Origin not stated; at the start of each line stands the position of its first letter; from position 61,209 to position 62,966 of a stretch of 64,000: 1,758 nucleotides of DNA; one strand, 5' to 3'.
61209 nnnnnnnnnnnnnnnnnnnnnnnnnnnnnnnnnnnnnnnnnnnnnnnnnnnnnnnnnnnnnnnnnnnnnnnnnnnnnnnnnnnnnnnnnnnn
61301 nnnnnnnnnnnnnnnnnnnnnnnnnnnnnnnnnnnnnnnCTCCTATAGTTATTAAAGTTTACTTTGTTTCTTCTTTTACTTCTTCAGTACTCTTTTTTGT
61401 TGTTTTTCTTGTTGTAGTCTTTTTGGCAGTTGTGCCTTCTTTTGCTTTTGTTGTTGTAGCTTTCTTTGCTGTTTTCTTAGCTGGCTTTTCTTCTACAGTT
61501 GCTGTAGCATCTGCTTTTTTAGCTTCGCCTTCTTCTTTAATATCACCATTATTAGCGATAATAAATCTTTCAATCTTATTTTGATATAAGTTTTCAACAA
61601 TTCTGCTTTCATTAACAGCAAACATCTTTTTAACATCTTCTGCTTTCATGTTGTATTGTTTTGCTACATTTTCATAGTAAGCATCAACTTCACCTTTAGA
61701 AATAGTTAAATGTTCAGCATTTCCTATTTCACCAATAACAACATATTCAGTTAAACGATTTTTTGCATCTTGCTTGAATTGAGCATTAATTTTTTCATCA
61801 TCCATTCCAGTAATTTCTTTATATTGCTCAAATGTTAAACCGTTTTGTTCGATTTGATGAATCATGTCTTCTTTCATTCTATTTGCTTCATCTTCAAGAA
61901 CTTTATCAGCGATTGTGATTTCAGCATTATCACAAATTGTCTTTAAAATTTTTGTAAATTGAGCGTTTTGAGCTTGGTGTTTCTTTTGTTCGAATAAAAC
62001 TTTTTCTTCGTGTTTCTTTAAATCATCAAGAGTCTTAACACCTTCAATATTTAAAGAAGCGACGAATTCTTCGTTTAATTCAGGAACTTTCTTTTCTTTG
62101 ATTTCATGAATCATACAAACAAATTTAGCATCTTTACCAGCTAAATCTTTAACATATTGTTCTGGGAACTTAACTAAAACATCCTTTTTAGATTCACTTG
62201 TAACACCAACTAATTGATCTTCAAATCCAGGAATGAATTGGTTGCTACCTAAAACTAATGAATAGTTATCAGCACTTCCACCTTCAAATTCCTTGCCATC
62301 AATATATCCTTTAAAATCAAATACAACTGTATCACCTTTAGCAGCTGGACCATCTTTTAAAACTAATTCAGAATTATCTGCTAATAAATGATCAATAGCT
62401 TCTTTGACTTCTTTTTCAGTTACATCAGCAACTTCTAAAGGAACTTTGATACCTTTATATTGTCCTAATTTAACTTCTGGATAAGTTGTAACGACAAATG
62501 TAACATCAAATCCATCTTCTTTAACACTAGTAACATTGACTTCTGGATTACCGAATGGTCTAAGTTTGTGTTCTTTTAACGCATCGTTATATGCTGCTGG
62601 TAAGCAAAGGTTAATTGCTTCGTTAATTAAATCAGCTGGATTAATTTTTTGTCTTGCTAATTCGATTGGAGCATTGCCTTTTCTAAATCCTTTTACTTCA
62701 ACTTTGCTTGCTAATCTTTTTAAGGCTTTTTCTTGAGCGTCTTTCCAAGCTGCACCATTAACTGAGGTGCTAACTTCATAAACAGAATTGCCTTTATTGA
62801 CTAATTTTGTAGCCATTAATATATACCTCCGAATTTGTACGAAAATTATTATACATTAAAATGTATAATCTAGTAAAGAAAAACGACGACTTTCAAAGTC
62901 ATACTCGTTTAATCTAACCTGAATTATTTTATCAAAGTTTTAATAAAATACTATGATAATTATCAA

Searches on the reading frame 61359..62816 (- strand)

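Call 28: search_protein_families(library=pfam, proteins=[window:61359-62816:-], max_evalue=0.00001)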
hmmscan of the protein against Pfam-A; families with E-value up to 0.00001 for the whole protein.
window:61359-62816:- (485 aa): 3 families
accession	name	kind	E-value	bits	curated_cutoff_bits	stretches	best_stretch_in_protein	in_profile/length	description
PF05697.18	Trigger_N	-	3.7e-35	121.8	22.2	1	1-144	1-144/144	Bacterial trigger factor protein (TF)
PF05698.19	Trigger_C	-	5.6e-24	85.5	22.7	1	262-416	1-157/162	Bacterial trigger factor protein (TF) C-terminus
PF00254.34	FKBP_C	-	2.3e-14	53.9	21.1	1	158-226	5-76/94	FKBP-type peptidyl-prolyl cis-trans isomerase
